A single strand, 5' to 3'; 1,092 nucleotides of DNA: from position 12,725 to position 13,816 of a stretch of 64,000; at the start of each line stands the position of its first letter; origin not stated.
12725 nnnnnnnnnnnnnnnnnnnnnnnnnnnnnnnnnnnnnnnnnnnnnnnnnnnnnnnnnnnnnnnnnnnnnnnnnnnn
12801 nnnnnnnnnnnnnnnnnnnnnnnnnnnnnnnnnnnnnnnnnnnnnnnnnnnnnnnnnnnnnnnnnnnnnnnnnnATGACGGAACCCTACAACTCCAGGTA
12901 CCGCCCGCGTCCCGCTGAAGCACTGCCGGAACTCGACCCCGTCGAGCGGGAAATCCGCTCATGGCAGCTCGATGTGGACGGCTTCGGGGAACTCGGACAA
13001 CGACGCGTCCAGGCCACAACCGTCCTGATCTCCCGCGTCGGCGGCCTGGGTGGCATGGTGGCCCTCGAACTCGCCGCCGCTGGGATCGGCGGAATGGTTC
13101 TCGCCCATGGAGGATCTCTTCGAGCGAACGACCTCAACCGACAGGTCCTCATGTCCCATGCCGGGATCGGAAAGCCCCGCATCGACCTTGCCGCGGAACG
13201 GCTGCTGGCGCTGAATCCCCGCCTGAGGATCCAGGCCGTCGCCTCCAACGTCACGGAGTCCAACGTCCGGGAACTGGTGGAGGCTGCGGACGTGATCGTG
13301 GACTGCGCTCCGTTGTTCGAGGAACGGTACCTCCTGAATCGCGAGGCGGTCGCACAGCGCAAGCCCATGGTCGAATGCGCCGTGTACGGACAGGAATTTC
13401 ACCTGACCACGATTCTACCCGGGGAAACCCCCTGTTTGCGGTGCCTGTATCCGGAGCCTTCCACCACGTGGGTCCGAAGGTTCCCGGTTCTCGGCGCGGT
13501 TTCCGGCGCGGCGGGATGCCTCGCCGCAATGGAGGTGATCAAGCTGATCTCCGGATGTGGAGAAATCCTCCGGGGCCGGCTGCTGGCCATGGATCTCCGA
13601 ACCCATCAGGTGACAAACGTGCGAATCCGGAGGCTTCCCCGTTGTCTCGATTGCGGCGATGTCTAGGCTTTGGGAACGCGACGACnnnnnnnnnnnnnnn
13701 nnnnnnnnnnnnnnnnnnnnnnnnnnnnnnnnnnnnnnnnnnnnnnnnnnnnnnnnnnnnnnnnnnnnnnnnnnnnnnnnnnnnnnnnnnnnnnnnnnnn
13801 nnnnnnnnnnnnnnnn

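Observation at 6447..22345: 16-kb, 13-gene co-directional gene train mixing amine transfer, oxyanion uptake, an E1 enzyme, envelope proteins and a C-P hydrolase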

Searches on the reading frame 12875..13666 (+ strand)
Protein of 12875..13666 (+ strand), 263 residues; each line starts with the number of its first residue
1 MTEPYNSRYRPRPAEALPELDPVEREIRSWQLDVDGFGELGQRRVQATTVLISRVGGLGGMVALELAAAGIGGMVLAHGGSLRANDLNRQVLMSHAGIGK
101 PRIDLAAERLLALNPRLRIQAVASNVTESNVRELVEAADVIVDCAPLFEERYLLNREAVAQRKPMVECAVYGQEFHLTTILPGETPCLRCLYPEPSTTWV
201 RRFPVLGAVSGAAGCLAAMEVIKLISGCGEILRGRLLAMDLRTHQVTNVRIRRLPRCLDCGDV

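Call 7: search_protein_families(library=pfam, proteins=[window:12875-13666:+], max_evalue=0.01)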
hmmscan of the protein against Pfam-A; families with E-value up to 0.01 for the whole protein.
window:12875-13666:+ (263 aa): 1 family
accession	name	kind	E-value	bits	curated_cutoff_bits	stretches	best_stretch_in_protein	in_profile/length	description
PF00899.27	ThiF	-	3.7e-47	160.9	28.1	1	31-257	4-236/238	ThiF family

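Call 8: search_protein_families(library=ncbifam, proteins=[window:12875-13666:+], max_evalue=0.001)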
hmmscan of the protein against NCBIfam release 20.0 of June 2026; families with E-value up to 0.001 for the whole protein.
window:12875-13666:+ (263 aa): 21 families
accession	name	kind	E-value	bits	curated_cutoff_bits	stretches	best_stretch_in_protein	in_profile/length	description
NF006444.0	PRK08762.1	equivalog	1.3e-55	188.7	449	1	28-261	128-368/387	molybdopterin-synthase adenylyltransferase MoeB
NF004281.0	PRK05690.1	subfamily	4.2e-45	153.9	266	1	31-261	16-249/250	molybdopterin-synthase adenylyltransferase MoeB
NF047750.1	SAMPActivE1UbaA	equivalog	4.3e-45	154.1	450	1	20-262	5-250/270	SAMP-activating enzyme E1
NF006204.0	PRK08328.1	equivalog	5.1e-45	153.8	339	1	24-244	4-224/231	hypothetical protein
TIGR02356.1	adenyl_thiF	equivalog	7.3e-41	139.8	275.25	1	31-225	5-203/203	thiazole biosynthesis adenylyltransferase ThiF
TIGR02355.1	moeB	equivalog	2.5e-36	125.3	376.55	1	29-259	11-239/240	molybdopterin-synthase adenylyltransferase MoeB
NF005902.0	PRK07878.1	equivalog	3.8e-35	121.5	647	1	28-258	23-261/392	adenylyltransferase/sulfurtransferase MoeZ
NF005646.0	PRK07411.1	equivalog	5.7e-35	121.2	633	1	36-256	27-251/390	molybdopterin-synthase adenylyltransferase MoeB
NF004111.0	PRK05600.1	equivalog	5.8e-34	117.8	437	1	17-254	11-255/371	ThiF family adenylyltransferase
NF009123.0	PRK12475.1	subfamily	4.1e-30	105.2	510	1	29-262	6-245/338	MoeB/ThiF family adenylyltransferase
NF006395.0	PRK08644.1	equivalog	7.8e-18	64.9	159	1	42-164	25-148/215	sulfur carrier protein ThiS adenylyltransferase ThiF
NF006077.0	PRK08223.1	equivalog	6.3e-17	61.5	266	1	41-171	22-154/296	hypothetical protein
NF011425.0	PRK14852.1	equivalog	1.5e-14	52.9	1337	1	40-183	325-470/989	hypothetical protein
TIGR02354.1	thiF_fam2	equivalog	3.2e-14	53.3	152.2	1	44-144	18-117/200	thiamine biosynthesis protein ThiF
TIGR01408.1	Ube1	subfamily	7.6e-14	50.4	750.05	2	26-128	5-105/1008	ubiquitin-activating enzyme E1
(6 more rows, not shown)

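Call 38: search_solved_structures(query=window:12875-13666:+, max_evalue=1e-10, show_alignments=2)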
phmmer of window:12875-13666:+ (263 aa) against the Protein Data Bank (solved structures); distinct sequences matched with E-value up to 1e-10: 21.
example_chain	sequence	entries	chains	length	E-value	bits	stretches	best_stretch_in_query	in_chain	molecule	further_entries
1zfn_A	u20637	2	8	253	1.2e-32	116.8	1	30-261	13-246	Adenylyltransferase thiF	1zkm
1zud_1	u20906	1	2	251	1.3e-32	116.7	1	31-261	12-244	Adenylyltransferase thiF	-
1jw9_B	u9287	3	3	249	1.1e-29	107.2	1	29-261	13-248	MOLYBDOPTERIN BIOSYNTHESIS MOEB PROTEIN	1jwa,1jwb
6z6s_DDD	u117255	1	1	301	2e-19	73.5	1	24-225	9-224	Adenylyltransferase and sulfurtransferase uba4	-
6yuc_D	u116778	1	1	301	2e-19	73.5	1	24-225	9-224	Adenylyltransferase and sulfurtransferase uba4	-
6yub_B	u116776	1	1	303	2.5e-19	73.2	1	24-225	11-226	Adenylyltransferase and sulfurtransferase uba4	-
6yub_A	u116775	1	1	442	4.6e-19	72.4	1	24-225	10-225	Adenylyltransferase and sulfurtransferase uba4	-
5l6h_A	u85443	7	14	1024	7.9e-14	55.2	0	37-187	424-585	Ubiquitin-activating enzyme E1 1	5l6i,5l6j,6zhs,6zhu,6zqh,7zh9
4nnj_A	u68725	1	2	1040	8.4e-14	55.1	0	37-187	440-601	Ubiquitin-activating enzyme E1 1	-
6nya_A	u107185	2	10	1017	9.7e-14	54.9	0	37-187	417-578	Ubiquitin-activating enzyme E1 1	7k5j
3cmm_A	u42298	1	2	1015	9.9e-14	54.9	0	37-187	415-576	Ubiquitin-activating enzyme E1 1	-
5tr4_A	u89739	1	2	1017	2.5e-13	53.6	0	37-187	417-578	Ubiquitin-activating enzyme E1 1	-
6zht_C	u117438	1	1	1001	1.2e-12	51.4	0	37-187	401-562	Ubiquitin-activating enzyme E1 1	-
6dc6_A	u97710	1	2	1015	1.6e-12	51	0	32-128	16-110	Ubiquitin-like modifier-activating enzyme 1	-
9mc4_A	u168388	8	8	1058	1.6e-12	50.9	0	30-128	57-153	Ubiquitin-like modifier-activating enzyme 1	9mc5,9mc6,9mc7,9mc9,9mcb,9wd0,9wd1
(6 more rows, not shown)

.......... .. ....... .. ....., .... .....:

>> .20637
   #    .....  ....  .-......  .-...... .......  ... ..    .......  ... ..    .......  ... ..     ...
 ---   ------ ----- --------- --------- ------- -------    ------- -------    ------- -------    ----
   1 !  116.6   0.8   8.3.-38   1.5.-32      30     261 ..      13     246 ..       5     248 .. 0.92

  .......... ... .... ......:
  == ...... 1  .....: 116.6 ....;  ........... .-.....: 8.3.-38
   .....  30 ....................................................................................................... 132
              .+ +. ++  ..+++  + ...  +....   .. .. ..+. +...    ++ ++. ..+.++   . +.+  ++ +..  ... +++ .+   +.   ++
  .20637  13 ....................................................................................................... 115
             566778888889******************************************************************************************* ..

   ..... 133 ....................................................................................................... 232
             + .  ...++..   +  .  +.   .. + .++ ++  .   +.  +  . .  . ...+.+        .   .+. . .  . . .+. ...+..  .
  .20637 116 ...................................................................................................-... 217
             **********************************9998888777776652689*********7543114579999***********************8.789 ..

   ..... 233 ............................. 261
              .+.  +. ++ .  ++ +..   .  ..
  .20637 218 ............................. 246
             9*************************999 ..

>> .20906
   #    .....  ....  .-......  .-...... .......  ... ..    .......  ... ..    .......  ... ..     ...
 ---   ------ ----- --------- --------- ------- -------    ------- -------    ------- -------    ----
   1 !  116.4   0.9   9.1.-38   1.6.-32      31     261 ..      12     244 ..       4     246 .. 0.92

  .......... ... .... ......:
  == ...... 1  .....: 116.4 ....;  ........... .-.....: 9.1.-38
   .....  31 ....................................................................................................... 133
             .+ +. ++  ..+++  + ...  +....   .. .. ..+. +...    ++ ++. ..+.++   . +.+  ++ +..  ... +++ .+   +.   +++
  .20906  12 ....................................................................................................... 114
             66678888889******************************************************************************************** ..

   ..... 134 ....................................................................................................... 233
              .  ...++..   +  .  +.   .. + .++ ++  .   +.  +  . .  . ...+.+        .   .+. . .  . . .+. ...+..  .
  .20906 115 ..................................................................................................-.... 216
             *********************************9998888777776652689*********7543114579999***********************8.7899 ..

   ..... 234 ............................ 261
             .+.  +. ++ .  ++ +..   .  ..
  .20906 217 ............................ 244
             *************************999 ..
